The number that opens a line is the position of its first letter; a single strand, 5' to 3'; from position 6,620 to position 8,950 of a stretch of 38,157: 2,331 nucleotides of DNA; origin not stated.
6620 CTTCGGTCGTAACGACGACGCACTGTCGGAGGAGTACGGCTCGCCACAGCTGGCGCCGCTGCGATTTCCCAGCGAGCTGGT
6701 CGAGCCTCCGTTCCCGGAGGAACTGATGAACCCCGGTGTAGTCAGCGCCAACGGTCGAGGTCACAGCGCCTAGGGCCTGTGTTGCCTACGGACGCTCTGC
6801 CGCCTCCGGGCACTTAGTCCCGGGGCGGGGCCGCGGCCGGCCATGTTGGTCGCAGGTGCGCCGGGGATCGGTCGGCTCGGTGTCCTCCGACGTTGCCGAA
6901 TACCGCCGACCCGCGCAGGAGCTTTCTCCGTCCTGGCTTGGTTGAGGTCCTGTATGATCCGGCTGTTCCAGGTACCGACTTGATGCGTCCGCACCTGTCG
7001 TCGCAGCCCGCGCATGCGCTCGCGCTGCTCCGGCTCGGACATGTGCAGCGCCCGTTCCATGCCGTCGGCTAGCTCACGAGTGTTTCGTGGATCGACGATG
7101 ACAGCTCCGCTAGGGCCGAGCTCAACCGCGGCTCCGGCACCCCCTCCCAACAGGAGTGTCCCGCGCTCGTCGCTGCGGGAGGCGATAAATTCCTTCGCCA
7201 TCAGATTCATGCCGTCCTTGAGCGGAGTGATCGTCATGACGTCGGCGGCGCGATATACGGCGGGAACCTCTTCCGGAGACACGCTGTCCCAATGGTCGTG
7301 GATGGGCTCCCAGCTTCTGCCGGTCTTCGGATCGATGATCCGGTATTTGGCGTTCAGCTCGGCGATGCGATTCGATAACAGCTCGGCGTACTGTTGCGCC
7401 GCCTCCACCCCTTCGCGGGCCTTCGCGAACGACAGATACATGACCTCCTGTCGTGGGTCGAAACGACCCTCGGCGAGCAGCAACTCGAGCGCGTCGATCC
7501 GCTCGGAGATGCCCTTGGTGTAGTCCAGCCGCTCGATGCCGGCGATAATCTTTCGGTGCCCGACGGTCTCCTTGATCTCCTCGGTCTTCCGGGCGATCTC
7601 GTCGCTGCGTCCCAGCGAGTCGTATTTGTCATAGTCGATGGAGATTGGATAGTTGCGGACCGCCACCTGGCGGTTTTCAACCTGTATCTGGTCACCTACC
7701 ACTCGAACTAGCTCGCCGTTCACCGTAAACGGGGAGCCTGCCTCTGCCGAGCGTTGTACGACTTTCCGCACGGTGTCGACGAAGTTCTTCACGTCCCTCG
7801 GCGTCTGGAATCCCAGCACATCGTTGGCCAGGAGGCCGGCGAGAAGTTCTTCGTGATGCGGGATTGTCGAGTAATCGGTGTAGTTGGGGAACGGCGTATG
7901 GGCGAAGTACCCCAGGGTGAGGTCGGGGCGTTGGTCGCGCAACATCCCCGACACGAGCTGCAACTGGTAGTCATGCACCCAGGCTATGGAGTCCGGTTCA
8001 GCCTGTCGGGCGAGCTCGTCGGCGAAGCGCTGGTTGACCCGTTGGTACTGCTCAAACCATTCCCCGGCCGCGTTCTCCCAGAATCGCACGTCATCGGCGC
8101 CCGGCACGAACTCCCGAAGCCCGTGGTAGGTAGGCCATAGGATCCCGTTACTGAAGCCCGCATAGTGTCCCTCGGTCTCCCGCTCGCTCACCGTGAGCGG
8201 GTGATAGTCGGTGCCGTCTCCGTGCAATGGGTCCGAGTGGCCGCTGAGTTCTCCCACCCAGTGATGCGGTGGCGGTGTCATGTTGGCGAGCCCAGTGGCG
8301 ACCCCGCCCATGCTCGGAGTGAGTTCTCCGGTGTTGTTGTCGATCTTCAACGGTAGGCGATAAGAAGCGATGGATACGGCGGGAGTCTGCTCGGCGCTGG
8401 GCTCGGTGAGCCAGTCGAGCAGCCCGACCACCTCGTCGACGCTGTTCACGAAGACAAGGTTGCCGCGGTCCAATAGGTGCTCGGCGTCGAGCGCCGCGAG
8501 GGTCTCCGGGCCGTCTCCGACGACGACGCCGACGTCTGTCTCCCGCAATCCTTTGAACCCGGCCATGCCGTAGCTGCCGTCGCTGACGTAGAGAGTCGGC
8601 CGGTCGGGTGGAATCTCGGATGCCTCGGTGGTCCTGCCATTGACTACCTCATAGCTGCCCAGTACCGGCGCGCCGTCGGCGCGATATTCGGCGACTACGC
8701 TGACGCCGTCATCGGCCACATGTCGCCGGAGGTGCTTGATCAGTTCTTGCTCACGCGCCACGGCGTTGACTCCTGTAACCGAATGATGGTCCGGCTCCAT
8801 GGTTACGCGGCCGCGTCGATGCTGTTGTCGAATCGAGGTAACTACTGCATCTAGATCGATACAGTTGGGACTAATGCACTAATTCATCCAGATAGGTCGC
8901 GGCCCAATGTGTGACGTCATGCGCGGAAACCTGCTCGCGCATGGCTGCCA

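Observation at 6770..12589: Operon with two GT20 synthases and two atypical OtsB-type phosphatases: candidate second, uncharacterised sugar-phosphate/compatible-solute pathway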

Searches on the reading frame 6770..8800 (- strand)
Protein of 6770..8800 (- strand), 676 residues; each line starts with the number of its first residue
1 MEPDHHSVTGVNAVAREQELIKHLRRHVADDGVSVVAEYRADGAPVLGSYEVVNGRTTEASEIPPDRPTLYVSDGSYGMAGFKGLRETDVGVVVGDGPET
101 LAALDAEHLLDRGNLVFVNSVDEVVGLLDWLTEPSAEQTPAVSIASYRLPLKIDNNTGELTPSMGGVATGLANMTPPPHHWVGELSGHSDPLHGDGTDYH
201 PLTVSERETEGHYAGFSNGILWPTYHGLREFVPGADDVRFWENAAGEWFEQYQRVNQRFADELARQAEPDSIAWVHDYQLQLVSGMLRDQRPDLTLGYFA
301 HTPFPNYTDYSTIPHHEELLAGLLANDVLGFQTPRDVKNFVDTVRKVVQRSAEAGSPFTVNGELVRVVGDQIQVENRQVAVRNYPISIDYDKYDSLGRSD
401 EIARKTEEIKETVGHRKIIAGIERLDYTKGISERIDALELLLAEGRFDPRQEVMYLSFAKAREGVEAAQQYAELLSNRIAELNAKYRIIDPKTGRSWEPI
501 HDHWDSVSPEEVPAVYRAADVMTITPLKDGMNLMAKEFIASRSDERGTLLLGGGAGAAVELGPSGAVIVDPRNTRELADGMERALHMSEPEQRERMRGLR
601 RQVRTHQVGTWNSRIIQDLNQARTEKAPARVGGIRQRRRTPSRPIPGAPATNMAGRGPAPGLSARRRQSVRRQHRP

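Call 3: search_protein_families(library=pfam, proteins=[window:6770-8800:-], max_evalue=0.01)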
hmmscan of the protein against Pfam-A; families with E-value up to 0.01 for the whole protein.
window:6770-8800:- (676 aa): 2 families
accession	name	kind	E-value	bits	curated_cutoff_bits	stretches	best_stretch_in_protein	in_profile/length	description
PF00982.27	Glyco_transf_20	-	3.9e-98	329.7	32.5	1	196-620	73-472/473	Glycosyltransferase family 20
PF00534.26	Glycos_transf_1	-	0.0037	17.3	26.4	0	507-597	81-166/172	Glycosyl transferases group 1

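Call 4: search_protein_families(library=ncbifam, proteins=[window:6770-8800:-], max_evalue=0.01)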
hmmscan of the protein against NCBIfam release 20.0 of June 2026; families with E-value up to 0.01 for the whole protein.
window:6770-8800:- (676 aa): 6 families
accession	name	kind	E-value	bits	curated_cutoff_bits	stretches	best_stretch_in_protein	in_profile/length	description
NF011071.0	PRK14501.1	equivalog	8.6e-121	404.5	634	1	143-630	5-472/729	bifunctional alpha,alpha-trehalose-phosphate synthase (UDP-forming)/trehalose-phosphatase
TIGR02400.1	trehalose_OtsA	equivalog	1.8e-107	359.9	564.85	1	144-621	4-456/456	alpha,alpha-trehalose-phosphate synthase (UDP-forming)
TIGR02398.1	gluc_glyc_Psyn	equivalog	3.6e-74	250.1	569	1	202-621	75-482/487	glucosylglycerol-phosphate synthase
NF007513.0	PRK10117.1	equivalog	8e-61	206.4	759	1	177-625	38-457/474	alpha,alpha-trehalose-phosphate synthase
TIGR04047.1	MSMEG_0565_glyc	hypoth_equivalog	6.2e-05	22.2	259.85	1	507-593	265-347/373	MSMEG_0565 family glycosyltransferase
TIGR03449.1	mycothiol_MshA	equivalog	0.0023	16.9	462.5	1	506-597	291-377/406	D-inositol-3-phosphate glycosyltransferase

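Call 8: search_solved_structures(query=window:6770-8800:-, show_alignments=2)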
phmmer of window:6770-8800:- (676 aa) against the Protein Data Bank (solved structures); distinct sequences matched with E-value up to 0.001: 23.
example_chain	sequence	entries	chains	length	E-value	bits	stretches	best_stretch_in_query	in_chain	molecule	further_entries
5jij_A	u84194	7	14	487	1.4e-80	274.8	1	146-628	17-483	Alpha,alpha-trehalose-phosphate synthase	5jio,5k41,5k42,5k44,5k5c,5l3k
9niq_A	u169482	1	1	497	1.9e-58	201.6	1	142-626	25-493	Alpha,alpha-trehalose-phosphate synthase [UDP-forming]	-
5hut_A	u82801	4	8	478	2.1e-58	201.5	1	143-626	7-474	Alpha,alpha-trehalose-phosphate synthase [UDP-forming]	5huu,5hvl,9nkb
5huv_A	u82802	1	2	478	2.3e-58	201.4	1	143-626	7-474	Alpha,alpha-trehalose-phosphate synthase [UDP-forming]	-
6jbi_A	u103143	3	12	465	3.6e-58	200.7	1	145-621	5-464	Trehalose-6-phosphate synthase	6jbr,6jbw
5hvm_A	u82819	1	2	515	8.7e-57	196.1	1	136-627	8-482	Alpha,alpha-trehalose-phosphate synthase (UDP-forming)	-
5tvg_A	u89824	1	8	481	9.1e-55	189.5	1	160-626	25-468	Alpha,alpha-trehalose-phosphate synthase (UDP-forming)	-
5hxa_A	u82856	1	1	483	2.9e-54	187.8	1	158-626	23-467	Alpha,alpha-trehalose-phosphate synthase (UDP-forming)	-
5uof_A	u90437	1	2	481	3e-54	187.7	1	160-624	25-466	Alpha,alpha-trehalose-phosphate synthase (UDP-forming)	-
5v0t_A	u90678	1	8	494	3.9e-53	184.1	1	197-626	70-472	Alpha,alpha-trehalose-phosphate synthase (UDP-forming)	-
5hvo_A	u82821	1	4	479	5.6e-53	183.6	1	142-621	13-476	Alpha,alpha-trehalose-phosphate synthase (UDP-forming)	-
8fhw_A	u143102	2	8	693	2.4e-48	168.3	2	291-644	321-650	Alpha,alpha-trehalose-phosphate synthase (UDP-forming)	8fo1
2wtx_A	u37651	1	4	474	2.4e-47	164.9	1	162-626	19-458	ALPHA, ALPHA-TREHALOSE-PHOSPHATE SYNTHASE [UDP-FORMING]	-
1uqt_A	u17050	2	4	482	2.6e-47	164.9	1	162-626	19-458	ALPHA, ALPHA-TREHALOSE-PHOSPHATE SYNTHASE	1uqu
1gz5_A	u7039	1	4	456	5.4e-47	163.8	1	162-621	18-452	ALPHA-TREHALOSE-PHOSPHATE SYNTHASE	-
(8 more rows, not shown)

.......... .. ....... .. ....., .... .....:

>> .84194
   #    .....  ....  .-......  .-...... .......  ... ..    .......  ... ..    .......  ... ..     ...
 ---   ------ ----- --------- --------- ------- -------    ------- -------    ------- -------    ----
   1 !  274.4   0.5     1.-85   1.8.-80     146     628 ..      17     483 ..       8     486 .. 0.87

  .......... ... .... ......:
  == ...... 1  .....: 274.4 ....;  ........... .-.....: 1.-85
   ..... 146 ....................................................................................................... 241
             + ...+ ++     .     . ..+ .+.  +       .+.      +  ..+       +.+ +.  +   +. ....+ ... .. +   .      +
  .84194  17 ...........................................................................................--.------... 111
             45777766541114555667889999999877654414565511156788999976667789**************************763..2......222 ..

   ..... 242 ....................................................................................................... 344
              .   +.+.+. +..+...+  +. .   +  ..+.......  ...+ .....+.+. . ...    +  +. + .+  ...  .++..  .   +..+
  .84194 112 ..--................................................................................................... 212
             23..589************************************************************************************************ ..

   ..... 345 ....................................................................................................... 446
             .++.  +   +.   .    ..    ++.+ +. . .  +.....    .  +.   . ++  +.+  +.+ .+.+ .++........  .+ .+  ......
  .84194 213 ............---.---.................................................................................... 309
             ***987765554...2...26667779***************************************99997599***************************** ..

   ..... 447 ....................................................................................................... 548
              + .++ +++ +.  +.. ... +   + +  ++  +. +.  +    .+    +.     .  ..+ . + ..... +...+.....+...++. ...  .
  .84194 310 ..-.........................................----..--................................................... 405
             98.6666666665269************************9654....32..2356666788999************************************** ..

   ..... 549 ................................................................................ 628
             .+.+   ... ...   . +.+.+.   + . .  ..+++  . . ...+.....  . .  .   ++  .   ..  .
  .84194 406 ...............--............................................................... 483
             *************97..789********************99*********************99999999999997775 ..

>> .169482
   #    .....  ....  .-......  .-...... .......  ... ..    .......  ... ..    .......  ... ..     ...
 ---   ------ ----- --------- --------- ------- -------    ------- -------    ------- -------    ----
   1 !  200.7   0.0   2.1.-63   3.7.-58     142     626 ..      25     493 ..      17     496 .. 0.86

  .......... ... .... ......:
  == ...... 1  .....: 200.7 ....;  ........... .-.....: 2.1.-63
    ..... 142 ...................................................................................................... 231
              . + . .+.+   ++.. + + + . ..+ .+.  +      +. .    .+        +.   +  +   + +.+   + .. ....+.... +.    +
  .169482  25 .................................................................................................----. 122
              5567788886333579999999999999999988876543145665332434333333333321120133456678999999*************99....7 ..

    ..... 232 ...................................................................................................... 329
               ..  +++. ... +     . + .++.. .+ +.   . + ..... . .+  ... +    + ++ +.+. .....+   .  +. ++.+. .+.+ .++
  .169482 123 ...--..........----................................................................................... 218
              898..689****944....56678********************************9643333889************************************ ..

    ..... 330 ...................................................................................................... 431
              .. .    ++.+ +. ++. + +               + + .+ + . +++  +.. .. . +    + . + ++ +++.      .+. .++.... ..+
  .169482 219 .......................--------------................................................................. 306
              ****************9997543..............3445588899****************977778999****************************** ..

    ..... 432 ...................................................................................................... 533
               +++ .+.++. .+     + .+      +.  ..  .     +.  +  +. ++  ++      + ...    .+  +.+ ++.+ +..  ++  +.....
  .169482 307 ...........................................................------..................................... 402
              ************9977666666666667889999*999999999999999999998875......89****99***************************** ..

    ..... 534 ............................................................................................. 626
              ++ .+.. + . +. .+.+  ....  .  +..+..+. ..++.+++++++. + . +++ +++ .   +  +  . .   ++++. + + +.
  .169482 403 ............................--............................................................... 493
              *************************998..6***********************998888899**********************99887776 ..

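Call 10: find_homologous_proteins(query=window:6770-8800:-, max_evalue=1e-20)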
Query window:6770-8800:- (676 aa): 1812 proteins with E <= 1e-20 among 8000 candidates; the best 120 are listed.
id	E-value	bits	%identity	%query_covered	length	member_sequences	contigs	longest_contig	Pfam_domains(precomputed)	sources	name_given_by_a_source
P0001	0.0e+0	1510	100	98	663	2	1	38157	PF00982.28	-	-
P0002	2.9e-197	675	55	82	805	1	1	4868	PF00534.27,PF00982.28,PF02358.23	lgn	-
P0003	3.4e-197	675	59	75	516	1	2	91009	PF00982.28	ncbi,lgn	-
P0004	1.9e-169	583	62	61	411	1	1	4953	PF00982.28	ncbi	ncbi:MAG: trehalose-6-phosphate synthase, partial [Acidimicrobiales bacterium]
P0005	8.7e-87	310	39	70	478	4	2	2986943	PF00534.27,PF00982.28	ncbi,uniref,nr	ncbi:trehalose 6-phosphate synthase [Paraoerskovia marina]|uniref:Trehalose 6-phosphate synthase n=1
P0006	1.4e-86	310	38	70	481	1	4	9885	PF00982.28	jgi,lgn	jgi:alpha,alpha-trehalose-phosphate synthase [UDP-forming]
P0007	2.1e-86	309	38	72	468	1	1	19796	PF00982.28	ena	-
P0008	3.8e-86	308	39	70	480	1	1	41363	PF00982.28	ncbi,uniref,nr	ncbi:trehalose-6-phosphate synthase [Cellulomonas sp. HZM]|uniref:alpha,alpha-trehalose-phosphate sy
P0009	1.4e-85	306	38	72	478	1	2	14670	PF00982.28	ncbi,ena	-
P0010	5.8e-85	304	38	74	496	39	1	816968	PF00982.28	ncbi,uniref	ncbi:alpha,alpha-trehalose-phosphate synthase (UDP-forming) [Oerskovia paurometabola]|uniref:alpha,a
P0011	7.0e-85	304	39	71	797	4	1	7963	PF00982.28,PF02358.23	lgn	-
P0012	9.3e-85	304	39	75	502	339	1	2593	PF00982.28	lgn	-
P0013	1.1e-84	303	38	74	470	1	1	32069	PF00982.28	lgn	-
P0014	1.1e-84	303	40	69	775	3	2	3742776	PF00982.28,PF02358.23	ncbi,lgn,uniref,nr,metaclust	ncbi:trehalose-phosphatase [Xylanimonas cellulosilytica DSM 15894]|uniref:Trehalose-phosphatase n=1 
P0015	1.6e-84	303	38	73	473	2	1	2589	PF00982.28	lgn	-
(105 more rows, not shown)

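Call 12: find_encoding_contigs(protein=P0003, flank=10000, max_places=4)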
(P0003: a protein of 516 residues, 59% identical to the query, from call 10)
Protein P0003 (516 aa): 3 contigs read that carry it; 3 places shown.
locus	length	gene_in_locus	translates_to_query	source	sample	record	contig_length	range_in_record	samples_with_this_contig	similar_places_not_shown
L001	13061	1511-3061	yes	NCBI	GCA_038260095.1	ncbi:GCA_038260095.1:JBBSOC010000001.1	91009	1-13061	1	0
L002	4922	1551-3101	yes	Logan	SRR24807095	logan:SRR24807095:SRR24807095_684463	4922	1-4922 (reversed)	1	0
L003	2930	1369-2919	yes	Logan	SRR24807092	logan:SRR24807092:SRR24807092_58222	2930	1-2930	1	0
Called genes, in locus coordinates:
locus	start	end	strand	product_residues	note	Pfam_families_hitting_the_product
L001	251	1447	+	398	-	PF02358:Trehalose_PPase (faint)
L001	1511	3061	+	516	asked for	PF00982:Glyco_transf_20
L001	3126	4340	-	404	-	-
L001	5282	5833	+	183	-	-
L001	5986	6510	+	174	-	PF14567:SUKH_5 (faint), PF09346:SMI1_KNR4, PF14568:SUKH_6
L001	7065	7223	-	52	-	-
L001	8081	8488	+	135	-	-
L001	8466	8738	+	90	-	-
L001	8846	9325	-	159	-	-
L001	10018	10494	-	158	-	PF28107:SitI3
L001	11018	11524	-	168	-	-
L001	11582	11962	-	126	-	-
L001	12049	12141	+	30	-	-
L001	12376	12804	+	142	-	PF07791:Imm11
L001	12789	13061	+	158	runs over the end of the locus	-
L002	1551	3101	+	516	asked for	PF00982:Glyco_transf_20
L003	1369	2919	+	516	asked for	PF00982:Glyco_transf_20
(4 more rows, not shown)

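Call 13: find_encoding_contigs(protein=P0002, flank=10000, max_places=4)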
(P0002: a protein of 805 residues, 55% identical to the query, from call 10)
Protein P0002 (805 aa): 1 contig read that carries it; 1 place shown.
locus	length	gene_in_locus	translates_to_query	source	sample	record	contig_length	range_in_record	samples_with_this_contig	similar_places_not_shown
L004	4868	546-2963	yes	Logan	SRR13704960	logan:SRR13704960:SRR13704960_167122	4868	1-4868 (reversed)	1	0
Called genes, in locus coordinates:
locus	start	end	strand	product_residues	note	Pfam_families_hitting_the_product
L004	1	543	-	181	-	?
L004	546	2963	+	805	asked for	PF02358:Trehalose_PPase, PF00982:Glyco_transf_20, PF00534:Glycos_transf_1 (weak)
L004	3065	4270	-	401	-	-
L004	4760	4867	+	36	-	?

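Call 14: find_encoding_contigs(protein=P0004, flank=10000, max_places=4)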
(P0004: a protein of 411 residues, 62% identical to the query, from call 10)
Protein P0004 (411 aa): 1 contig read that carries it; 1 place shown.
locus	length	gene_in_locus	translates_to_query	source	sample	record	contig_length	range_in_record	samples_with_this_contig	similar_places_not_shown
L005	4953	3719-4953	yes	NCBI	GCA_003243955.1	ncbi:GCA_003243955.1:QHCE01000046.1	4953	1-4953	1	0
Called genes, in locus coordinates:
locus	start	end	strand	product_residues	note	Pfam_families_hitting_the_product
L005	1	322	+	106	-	?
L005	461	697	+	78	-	PF01934:HepT-like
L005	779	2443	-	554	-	PF02463:SMC_N (faint), PF13476:AAA_23 (faint), PF00005:ABC_tran, PF13304:AAA_21 (faint), PF13401:AAA_22 (faint), PF13555:AAA_29 (faint), PF12848:ABC_tran_Xtn, PF00005:ABC_tran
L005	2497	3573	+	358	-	PF02358:Trehalose_PPase (faint)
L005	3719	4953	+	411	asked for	PF00982:Glyco_transf_20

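Call 65: predict_structure(alignment_id=A4)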
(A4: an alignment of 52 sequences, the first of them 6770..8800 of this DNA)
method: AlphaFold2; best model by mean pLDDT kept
length: 676 residues; sequences in the alignment: 52
mean_pLDDT: 82.2   pTM: 0.76
mean pLDDT of the five models: 82.2, 82.0, 80.6, 80.3, 79.3
residues with pLDDT >= 90: 366; 70-90: 157; 50-70: 73; < 50: 80
segments of 3 or more residues with pLDDT < 50: 1-14, 37-41, 43-57, 631-676
pLDDT, mean of each block of 10 residues (from residue 1): 30 50 56 50 44 47 66 67 77 77 81 77 69 65 93 87 74 86 85 91 93 93 89 92 97 98 97 95 98 97 94 97 98 94 98 97 94 95 90 94 97 97 79 96 98 92 73 94 98 97 85 96 84 89 97 87 92 97 98 97 88 92 82 47 43 37 34 32
secondary structure, 60 per line:
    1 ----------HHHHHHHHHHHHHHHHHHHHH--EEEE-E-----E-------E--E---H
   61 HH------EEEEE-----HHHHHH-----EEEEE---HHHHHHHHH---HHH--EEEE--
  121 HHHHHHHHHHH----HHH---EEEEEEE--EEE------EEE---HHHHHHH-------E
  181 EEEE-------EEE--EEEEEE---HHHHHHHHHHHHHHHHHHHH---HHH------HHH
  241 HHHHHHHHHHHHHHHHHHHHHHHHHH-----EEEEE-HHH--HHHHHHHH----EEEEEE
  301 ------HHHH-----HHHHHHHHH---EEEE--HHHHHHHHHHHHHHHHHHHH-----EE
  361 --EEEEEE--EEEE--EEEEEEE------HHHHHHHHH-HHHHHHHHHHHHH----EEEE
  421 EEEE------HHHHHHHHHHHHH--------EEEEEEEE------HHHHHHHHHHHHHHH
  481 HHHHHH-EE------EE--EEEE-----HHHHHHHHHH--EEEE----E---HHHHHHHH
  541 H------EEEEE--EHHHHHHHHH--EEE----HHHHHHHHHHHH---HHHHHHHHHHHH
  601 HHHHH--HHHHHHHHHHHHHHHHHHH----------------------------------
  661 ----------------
elements in order (helices of 4 or more, strands of 3 or more residues): H11-31 E34-37 E69-73 H79-84 E90-94 H98-106 E115-118 H121-131 E142-148 E151-153 E160-162 H166-172 E180-184 E192-194 E197-202 H206-225 H238-266 E272-276 H283-290 E295-300 H307-310 H316-324 E328-331 H334-353 E363-368 E371-374 E377-383 H390-398 H400-412 E417-424 H431-443 E452-459 H466-486 E500-503 H509-518 E521-524 H533-541 E548-552 H556-564 E567-569 H574-585 H589-605 H608-626
